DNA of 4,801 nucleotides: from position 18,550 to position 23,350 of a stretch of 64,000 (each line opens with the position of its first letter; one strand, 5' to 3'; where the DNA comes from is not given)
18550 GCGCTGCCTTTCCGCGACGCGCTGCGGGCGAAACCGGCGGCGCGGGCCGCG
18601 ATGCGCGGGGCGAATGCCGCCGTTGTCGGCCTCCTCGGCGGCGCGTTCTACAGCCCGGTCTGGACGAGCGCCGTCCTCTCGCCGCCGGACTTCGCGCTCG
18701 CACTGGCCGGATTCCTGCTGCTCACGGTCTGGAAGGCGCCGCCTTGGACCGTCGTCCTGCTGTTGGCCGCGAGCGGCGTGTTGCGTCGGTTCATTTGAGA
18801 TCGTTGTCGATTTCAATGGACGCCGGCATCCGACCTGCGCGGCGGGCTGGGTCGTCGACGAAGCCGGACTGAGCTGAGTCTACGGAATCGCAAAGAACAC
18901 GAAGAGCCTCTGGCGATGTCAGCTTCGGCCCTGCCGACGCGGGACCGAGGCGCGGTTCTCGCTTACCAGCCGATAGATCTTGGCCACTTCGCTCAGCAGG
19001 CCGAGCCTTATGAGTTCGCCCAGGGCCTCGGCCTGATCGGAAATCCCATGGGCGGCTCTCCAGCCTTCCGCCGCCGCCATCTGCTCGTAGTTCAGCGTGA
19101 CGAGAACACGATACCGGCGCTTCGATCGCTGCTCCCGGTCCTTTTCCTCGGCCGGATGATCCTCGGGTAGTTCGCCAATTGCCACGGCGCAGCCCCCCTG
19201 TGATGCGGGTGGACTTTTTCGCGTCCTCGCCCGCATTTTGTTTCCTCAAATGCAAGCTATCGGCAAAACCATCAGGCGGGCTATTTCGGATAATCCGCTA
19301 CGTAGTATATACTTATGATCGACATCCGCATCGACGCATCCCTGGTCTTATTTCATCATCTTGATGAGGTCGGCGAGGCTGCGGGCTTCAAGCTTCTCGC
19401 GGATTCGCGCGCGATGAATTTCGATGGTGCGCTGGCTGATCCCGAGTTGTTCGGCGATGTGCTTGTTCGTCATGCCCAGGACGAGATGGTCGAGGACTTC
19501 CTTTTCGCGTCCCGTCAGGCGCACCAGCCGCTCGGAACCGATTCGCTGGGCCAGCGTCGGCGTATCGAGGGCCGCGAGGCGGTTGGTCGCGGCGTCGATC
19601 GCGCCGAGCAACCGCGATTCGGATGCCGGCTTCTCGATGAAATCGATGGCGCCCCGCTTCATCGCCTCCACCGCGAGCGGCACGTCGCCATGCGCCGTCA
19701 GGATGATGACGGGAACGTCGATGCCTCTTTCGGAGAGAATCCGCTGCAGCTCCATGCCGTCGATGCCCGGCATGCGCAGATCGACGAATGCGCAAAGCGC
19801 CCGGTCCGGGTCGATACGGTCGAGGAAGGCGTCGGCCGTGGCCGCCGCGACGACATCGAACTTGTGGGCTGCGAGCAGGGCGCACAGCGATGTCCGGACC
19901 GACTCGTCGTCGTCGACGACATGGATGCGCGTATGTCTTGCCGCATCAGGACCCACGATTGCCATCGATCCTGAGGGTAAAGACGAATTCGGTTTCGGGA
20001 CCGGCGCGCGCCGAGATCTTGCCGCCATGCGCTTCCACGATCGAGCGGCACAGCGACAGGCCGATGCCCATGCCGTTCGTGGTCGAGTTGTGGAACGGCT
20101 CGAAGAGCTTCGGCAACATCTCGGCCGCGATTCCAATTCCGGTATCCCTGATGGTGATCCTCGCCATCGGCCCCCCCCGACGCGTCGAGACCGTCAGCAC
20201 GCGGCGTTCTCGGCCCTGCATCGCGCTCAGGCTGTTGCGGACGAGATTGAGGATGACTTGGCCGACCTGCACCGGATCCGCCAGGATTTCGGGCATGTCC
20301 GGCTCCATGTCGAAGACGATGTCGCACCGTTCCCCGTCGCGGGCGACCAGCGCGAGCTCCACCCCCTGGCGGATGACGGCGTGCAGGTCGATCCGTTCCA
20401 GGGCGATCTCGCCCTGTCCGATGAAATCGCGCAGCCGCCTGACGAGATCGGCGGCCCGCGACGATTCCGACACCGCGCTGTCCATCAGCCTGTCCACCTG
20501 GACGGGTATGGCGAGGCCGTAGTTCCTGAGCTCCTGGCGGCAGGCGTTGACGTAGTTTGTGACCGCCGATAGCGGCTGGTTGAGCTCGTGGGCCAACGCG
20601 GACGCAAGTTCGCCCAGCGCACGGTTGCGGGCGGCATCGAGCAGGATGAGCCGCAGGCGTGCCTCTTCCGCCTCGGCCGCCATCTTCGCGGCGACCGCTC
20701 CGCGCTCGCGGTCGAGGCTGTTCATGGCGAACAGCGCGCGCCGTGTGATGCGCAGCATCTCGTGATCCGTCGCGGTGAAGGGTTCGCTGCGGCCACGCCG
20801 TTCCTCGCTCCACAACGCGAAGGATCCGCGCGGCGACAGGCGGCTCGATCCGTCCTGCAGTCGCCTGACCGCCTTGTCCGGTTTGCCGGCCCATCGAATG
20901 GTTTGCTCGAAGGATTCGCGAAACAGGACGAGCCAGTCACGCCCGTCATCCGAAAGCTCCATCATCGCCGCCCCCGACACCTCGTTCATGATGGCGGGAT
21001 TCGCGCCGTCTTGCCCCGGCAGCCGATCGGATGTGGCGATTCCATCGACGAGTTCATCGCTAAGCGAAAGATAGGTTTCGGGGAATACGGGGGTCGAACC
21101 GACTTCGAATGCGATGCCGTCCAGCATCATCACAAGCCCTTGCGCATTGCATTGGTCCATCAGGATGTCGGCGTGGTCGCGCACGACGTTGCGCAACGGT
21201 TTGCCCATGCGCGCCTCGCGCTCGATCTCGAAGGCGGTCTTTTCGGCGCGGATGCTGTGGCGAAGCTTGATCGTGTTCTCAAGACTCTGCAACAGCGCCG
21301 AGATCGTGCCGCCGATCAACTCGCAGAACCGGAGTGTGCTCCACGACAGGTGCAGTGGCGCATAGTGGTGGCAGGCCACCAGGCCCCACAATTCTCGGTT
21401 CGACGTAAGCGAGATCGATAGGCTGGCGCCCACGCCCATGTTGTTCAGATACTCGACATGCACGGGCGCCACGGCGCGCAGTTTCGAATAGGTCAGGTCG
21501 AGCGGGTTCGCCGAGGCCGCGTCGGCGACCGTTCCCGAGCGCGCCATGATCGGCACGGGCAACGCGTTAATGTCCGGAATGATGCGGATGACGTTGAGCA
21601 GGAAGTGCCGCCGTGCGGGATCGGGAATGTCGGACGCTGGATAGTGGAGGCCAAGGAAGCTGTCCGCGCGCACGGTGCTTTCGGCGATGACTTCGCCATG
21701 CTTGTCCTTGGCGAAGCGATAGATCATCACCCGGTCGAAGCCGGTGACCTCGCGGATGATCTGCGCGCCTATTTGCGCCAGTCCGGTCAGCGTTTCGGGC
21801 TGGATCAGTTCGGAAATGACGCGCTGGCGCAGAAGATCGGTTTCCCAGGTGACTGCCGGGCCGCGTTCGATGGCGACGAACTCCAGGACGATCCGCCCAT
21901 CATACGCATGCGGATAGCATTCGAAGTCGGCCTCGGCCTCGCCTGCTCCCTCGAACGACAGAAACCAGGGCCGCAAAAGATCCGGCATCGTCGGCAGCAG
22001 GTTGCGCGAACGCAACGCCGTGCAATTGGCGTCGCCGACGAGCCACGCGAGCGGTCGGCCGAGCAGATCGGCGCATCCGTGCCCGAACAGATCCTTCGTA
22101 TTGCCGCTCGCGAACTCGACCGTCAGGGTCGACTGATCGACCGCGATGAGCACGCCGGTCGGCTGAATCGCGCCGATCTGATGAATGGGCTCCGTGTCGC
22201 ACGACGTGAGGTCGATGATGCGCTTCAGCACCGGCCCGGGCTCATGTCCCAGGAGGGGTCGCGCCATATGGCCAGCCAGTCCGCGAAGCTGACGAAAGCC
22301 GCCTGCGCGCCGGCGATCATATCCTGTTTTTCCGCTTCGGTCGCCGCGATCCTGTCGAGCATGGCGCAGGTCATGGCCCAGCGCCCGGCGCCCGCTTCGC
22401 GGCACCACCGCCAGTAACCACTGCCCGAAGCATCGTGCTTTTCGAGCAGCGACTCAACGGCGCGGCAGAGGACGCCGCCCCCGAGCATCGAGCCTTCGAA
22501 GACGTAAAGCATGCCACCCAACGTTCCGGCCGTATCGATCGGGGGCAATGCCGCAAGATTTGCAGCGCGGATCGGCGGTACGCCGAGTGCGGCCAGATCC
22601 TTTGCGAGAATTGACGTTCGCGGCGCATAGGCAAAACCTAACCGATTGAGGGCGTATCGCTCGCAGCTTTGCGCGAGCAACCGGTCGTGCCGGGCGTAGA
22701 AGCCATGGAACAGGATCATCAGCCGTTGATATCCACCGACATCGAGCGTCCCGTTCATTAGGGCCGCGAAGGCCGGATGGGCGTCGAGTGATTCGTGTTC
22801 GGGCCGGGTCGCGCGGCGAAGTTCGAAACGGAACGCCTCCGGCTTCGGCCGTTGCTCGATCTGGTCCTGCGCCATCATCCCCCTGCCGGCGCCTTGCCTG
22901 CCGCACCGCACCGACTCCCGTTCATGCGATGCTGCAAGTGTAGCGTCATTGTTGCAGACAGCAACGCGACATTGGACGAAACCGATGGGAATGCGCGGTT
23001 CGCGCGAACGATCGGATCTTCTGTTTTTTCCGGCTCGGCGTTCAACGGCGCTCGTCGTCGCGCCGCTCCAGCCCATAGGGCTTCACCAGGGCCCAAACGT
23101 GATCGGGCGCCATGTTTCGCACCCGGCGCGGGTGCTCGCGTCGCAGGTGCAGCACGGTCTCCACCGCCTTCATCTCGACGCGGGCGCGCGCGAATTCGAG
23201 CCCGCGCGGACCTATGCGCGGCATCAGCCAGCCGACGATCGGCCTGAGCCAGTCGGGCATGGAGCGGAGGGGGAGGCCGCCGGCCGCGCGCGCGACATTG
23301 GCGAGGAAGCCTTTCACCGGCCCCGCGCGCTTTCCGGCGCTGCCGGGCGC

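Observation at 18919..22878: A light-sensing FixLJ-like system: bphO-phytochrome(FixL-type kinase)-FixJ-like regulator at the edge of the photosynthesis cluster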

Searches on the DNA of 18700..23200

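Call 103: search_rna_families(source=window, start=18700, end=23200, threshold=evalue, max_evalue=1)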
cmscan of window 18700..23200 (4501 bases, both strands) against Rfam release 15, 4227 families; matches with E-value up to 1: 0.
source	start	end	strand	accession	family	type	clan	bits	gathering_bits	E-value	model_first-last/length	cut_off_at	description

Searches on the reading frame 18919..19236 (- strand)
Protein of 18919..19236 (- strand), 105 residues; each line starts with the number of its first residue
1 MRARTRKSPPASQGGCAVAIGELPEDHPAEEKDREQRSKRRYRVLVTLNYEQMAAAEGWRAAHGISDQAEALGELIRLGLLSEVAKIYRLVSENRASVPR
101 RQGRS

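Call 8: search_protein_families(library=pfam, proteins=[window:18919-19236:-], max_evalue=0.01)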
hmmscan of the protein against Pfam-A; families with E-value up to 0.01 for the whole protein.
window:18919-19236:- (105 aa): 0 families

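Call 9: search_protein_families(library=ncbifam, proteins=[window:18919-19236:-], max_evalue=0.01)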
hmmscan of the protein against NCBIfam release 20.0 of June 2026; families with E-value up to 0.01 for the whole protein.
window:18919-19236:- (105 aa): 1 family
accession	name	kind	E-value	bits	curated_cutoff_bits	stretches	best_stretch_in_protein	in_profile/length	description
NF041293.1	G6PDh_Azf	equivalog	0.0094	15.4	400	0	16-68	175-227/252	NAD-dependent glucose-6-phosphate dehydrogenase Azf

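Call 61: search_solved_structures(query=A2, max_evalue=10, show_alignments=2)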
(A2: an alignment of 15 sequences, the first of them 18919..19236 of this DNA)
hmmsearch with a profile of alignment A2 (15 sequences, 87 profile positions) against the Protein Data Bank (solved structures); distinct sequences matched with E-value up to 10: 5.
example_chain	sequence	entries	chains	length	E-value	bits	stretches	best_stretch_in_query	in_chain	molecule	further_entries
6e6a_B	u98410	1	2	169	0.37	14.2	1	41-81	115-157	Inclusion membrane protein A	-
6e7e_A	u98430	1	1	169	0.37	14.2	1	41-81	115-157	Inclusion membrane protein A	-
3jbn_AF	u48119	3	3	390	0.58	13.6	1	47-74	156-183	60S ribosomal protein uL4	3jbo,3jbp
9axt_AM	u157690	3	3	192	0.95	12.9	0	54-65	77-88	Small ribosomal subunit protein uS4B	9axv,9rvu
3j79_F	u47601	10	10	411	1.6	12.2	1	47-74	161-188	60S ribosomal protein uL4 | 60S ribosomal protein L4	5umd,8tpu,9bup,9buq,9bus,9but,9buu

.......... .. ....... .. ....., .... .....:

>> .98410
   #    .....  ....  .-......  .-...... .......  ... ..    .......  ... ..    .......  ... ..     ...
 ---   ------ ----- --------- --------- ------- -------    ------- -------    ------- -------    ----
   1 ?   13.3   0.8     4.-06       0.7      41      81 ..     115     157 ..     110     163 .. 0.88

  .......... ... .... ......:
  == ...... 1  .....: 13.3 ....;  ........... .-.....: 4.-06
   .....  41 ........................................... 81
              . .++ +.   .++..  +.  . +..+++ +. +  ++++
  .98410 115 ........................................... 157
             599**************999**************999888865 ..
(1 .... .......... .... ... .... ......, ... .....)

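Call 62: search_protein_families(library=pfam, alignment_id=A2, max_evalue=10)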
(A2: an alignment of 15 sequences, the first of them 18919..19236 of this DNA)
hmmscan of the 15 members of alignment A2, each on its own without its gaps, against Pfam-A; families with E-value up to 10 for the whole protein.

A. member 1, window:18919-19236:- (105 aa): 1 family
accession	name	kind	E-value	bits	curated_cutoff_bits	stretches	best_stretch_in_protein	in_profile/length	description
PF11432.13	DUF3197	-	0.095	13.1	27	1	34-83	24-72/113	Protein of unknown function (DUF3197)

B. families by the number of members that match (of 15 scanned): 4 families
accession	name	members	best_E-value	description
PF06009.19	Laminin_II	1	0.058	Laminin Domain II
PF25283.1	DUF7873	1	0.072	Family of unknown function (DUF7873)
PF11432.13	DUF3197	1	0.095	Protein of unknown function (DUF3197)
PF06569.16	DUF1128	1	0.14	Protein of unknown function (DUF1128)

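Call 64: predict_structure(alignment_id=A2)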
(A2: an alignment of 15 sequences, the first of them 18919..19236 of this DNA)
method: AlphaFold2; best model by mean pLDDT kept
length: 105 residues; sequences in the alignment: 15
mean_pLDDT: 81.2   pTM: 0.55
mean pLDDT of the five models: 81.2, 81.0, 80.1, 79.7, 78.6
residues with pLDDT >= 90: 52; 70-90: 18; 50-70: 34; < 50: 1
segments of 3 or more residues with pLDDT < 50: none
pLDDT, mean of each block of 10 residues (from residue 1): 72 61 59 62 88 96 96 95 97 91 69
secondary structure, 60 per line:
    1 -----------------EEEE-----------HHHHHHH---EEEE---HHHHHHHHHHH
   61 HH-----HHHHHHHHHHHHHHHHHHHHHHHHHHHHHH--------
elements in order: E18-21 H33-39 E43-46 H50-62 H68-97

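Call 68: fold_search(model_id=the predicted structure, library=pdb)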
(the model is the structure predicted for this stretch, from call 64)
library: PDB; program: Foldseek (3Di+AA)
matches with E <= 10: 28; with E <= 0.001: 0
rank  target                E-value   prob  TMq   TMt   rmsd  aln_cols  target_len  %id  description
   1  6kyt_Q                1.3e+00  0.63  0.35  0.49   5.3        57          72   14  The structure of the M. tb toxin MazEF-mt1 complex (released 2020-08-05)
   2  2wvd_D                1.5e+00  0.47  0.31  0.25   2.4        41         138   22  Structural and mechanistic insights into Helicobacter pylori NikR function (released 2010-01-19)
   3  7vp5_B                2.0e+00  0.21  0.32  0.43  10.1        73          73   16  Structure of a transcription factor and DNA complex (released 2022-10-19)
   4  1q5v_C                2.2e+00  0.60  0.33  0.30   1.7        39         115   23  Apo-NikR (released 2003-09-30)
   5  7vp5_F                2.3e+00  0.20  0.33  0.45   9.9        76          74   16  Structure of a transcription factor and DNA complex (released 2022-10-19)
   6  6kyt_P                3.0e+00  0.28  0.30  0.44   6.8        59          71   17  The structure of the M. tb toxin MazEF-mt1 complex (released 2020-08-05)
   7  8x4n_B                4.2e+00  0.10  0.21  0.22   7.9        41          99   22  Crystal structure of the PI3P-binding domain of Legionella SetA in complex with inositol 1,3-bisphosphate (released 2025-02-19)
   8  3gxq_B                4.8e+00  0.30  0.36  0.63   2.1        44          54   11  Structure of ArtA and DNA complex (released 2009-10-13)
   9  7vp2_B                4.8e+00  0.28  0.32  0.53   2.3        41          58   15  Structure of a transcription factor and DNA complex (released 2022-10-19)
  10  7vp6_D                5.2e+00  0.25  0.33  0.64   2.7        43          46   12  Structure of a transcription factor and DNA complex (released 2022-10-19)
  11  5zkt_A                5.2e+00  0.25  0.33  0.57   2.3        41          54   15  Crystal structure of TCP domain of PCF6 in Oryza sativa (released 2019-03-27)
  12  7vp4_I                5.2e+00  0.25  0.32  0.54   2.5        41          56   15  Structure of a transcription factor and DNA complex (released 2022-10-19)
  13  7vp7_A                5.2e+00  0.21  0.32  0.52   2.5        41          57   15  Structure of a transcription factor and DNA complex (released 2022-10-19)
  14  7vp4_B                5.2e+00  0.18  0.31  0.47   6.0        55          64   16  Structure of a transcription factor and DNA complex (released 2022-10-19)
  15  5zkt_B                5.5e+00  0.25  0.31  0.53   2.3        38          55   16  Crystal structure of TCP domain of PCF6 in Oryza sativa (released 2019-03-27)
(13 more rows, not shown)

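Call 91: find_homologous_proteins(query=A2, max_evalue=0.001)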
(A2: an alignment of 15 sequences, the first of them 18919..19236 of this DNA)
Query A2 (15 sequences) (105 aa, profile of the alignment): 241 proteins with E <= 0.001 among 8000 candidates; the best 120 are listed.
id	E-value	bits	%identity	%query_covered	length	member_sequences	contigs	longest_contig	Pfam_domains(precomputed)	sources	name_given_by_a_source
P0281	4.9e-27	112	59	58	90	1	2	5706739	-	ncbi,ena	-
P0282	1.1e-26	110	100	100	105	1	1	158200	-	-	-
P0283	4.4e-26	109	55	52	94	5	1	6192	-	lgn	-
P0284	7.2e-26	108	52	70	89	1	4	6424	-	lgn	-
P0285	1.1e-25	107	58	61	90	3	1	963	-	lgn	-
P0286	1.7e-25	107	86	84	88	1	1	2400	-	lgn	-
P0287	3.1e-25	106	52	48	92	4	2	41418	-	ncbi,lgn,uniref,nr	ncbi:hypothetical protein GRZ55_21735 [Chelativorans sp. ZYF759]|uniref:hypothetical protein n=1 Tax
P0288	1.3e-24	104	84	84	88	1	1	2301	-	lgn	-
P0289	1.3e-24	104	67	74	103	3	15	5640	-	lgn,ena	-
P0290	1.8e-24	103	47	65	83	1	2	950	-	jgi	-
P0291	2.3e-24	103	62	78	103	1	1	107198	-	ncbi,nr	ncbi:MAG: hypothetical protein NTV73_07855 [Hyphomicrobiales bacterium]|nr:hypothetical protein [Hyp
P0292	2.7e-24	103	51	62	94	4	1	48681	-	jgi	jgi:hypothetical protein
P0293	3.3e-24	103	69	69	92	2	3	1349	-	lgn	-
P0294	4.2e-24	102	48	59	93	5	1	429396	-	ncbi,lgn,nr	ncbi:MAG: hypothetical protein MEQ84_01955 [Mesorhizobium sp.]|nr:hypothetical protein [Mesorhizobiu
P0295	4.8e-24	102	77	67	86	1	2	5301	-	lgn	-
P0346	2.2e-22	97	56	48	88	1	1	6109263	-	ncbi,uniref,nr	ncbi:hypothetical protein [Aquibium microcysteis]|uniref:hypothetical protein n=1 Tax=Aquibium micro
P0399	1.3e-20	91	64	66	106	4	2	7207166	-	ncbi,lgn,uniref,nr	ncbi:hypothetical protein [Mesorhizobium loti]|uniref:hypothetical protein n=1 Tax=Rhizobium loti Ta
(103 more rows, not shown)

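Call 92: find_encoding_contigs(protein=P0399, flank=8000, max_places=2)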
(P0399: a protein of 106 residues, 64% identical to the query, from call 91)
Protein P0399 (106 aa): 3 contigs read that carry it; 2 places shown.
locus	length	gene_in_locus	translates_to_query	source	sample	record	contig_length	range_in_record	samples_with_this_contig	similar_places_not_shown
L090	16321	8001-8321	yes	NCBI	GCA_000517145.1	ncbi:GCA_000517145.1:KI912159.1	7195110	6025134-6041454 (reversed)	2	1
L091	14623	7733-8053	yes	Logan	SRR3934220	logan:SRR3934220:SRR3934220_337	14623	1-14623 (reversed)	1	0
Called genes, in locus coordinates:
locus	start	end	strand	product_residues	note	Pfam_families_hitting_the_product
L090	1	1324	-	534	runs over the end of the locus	PF00561:Abhydrolase_1, PF01738:DLH (faint), PF12146:Hydrolase_4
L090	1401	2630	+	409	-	PF04422:FrhB_FdhB_N, PF04432:FrhB_FdhB_C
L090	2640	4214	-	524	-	PF00989:PAS (weak), PF13188:PAS_8 (weak), PF08448:PAS_4, PF24820:Diguanyl_cycl_sensor (faint), PF00989:PAS, PF13188:PAS_8 (weak), PF13426:PAS_9 (weak), PF02954:HTH_8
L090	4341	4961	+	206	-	PF01126:Heme_oxygenase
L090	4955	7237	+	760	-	PF08446:PAS_2, PF01590:GAF, PF00360:PHY, PF00512:HisKA (weak), PF02518:HATPase_c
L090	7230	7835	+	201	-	PF00072:Response_reg, PF06490:FleQ (weak), PF08281:Sigma70_r4_2, PF00196:GerE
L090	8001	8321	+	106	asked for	-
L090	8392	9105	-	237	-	PF00392:GntR, PF07729:FCD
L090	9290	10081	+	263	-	PF00497:SBP_bac_3, PF10613:Lig_chan-Glu_bd (weak)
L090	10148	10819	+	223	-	PF00528:BPD_transp_1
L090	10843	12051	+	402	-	PF00266:Aminotran_5, PF01053:Cys_Met_Meta_PP (faint)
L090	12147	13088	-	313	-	PF02129:Peptidase_S15, PF01738:DLH, PF12697:Abhydrolase_6 (weak)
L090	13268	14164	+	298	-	PF06719:AraC_N, PF00165:HTH_AraC (weak), PF12833:HTH_18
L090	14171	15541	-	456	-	PF01979:Amidohydro_1, PF07969:Amidohydro_3 (weak)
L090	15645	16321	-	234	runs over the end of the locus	PF13561:adh_short_C2, PF00106:adh_short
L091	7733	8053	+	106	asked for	-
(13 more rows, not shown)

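Call 93: find_encoding_contigs(protein=P0346, flank=8000, max_places=2)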
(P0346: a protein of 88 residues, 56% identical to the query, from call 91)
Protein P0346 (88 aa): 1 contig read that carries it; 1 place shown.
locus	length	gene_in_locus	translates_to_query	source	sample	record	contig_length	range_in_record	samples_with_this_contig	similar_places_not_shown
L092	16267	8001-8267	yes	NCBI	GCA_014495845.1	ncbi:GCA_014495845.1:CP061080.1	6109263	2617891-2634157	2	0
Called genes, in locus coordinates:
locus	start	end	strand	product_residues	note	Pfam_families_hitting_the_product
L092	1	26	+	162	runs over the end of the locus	PF04290:DctQ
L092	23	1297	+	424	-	PF06808:DctM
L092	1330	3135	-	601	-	PF00270:DEAD, PF00271:Helicase_C, PF16124:RecQ_Zn_bind, PF09382:RQC, PF00570:HRDC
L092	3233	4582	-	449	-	PF00989:PAS (faint), PF08448:PAS_4 (faint), PF13188:PAS_8 (faint), PF13426:PAS_9 (faint), PF02954:HTH_8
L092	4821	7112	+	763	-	PF08446:PAS_2, PF01590:GAF, PF00360:PHY, PF00512:HisKA (weak), PF02518:HATPase_c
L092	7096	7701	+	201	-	PF00072:Response_reg, PF08281:Sigma70_r4_2, PF00196:GerE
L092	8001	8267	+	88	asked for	-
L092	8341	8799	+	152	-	PF03073:TspO_MBR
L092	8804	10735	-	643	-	PF13292:DXP_synthase_N, PF00456:Transketolase_N (faint), PF02779:Transket_pyr, PF02780:Transketolase_C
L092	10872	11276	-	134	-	PF00034:Cytochrom_C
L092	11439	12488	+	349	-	PF07728:AAA_5 (faint), PF13401:AAA_22 (faint), PF01078:Mg_chelatase, PF17863:AAA_lid_2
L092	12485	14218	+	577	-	PF17863:AAA_lid_2 (faint), PF00092:VWA (weak), PF13519:VWA_2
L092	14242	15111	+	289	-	PF12146:Hydrolase_4, PF00561:Abhydrolase_1, PF00975:Thioesterase (weak), PF12697:Abhydrolase_6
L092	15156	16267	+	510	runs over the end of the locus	PF00890:FAD_binding_2 (weak), PF01266:DAO (faint), PF01593:Amino_oxidase, PF13450:NAD_binding_8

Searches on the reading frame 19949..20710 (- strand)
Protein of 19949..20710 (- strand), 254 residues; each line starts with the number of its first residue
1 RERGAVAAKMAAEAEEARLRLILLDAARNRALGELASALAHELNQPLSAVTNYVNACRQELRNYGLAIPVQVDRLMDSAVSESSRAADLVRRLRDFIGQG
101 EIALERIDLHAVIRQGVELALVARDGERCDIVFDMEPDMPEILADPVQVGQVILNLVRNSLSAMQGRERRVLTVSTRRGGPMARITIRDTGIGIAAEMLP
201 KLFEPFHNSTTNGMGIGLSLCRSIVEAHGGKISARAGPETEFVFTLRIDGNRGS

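Call 25: search_solved_structures(query=window:19949-20710:-, max_evalue=0.00001, show_alignments=1)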
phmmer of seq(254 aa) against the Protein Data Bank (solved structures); distinct sequences matched with E-value up to 0.00001: 46.
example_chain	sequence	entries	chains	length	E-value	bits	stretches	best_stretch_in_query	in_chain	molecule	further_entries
4gcz_A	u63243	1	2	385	9.8e-46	159.5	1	15-246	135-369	Blue-light photoreceptor, Sensor protein fixL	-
8a7f_A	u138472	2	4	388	1.1e-45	159.4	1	14-246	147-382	Putative Sensory box protein,Sensor protein FixL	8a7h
8a3u_A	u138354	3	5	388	1.1e-45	159.4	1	14-246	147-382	Putative Sensory box protein,Sensor protein FixL | Putative Sensory box protein,Putative Sensory box protein,Sensor protein FixL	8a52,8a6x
9jfj_A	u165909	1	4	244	1.5e-27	100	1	30-246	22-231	Sensor histidine kinase ZraS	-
3a0r_A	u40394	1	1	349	2.1e-19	73.3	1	29-244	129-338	Sensor protein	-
8u4x_A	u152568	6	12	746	5.1e-18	68.9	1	22-247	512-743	histidine kinase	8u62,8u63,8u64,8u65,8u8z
1r62_A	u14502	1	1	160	6.4e-17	65.2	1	110-244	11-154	Nitrogen regulation protein NR(II)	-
5uht_A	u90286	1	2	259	1.1e-15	61.1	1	30-235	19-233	Sensor histidine kinase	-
6azr_A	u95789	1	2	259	1.1e-15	61.1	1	30-235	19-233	Sensor histidine kinase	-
2c2a_A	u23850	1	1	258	1.2e-15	61.1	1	30-235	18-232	SENSOR HISTIDINE KINASE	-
3dge_A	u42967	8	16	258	1.2e-15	61.1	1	30-235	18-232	Sensor protein | Histidine kinase | Sensor histidine kinase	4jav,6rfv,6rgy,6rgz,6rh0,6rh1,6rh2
4jas_A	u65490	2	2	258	1.2e-15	61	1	30-235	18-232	Histidine kinase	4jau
8f71_A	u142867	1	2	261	5.8e-15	58.8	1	26-253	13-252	Histidine kinase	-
3a0t_A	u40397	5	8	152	1.4e-14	57.6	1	128-244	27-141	Sensor protein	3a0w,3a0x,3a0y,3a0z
6rh7_A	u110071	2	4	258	2.5e-14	56.7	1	32-235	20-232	Sensor histidine kinase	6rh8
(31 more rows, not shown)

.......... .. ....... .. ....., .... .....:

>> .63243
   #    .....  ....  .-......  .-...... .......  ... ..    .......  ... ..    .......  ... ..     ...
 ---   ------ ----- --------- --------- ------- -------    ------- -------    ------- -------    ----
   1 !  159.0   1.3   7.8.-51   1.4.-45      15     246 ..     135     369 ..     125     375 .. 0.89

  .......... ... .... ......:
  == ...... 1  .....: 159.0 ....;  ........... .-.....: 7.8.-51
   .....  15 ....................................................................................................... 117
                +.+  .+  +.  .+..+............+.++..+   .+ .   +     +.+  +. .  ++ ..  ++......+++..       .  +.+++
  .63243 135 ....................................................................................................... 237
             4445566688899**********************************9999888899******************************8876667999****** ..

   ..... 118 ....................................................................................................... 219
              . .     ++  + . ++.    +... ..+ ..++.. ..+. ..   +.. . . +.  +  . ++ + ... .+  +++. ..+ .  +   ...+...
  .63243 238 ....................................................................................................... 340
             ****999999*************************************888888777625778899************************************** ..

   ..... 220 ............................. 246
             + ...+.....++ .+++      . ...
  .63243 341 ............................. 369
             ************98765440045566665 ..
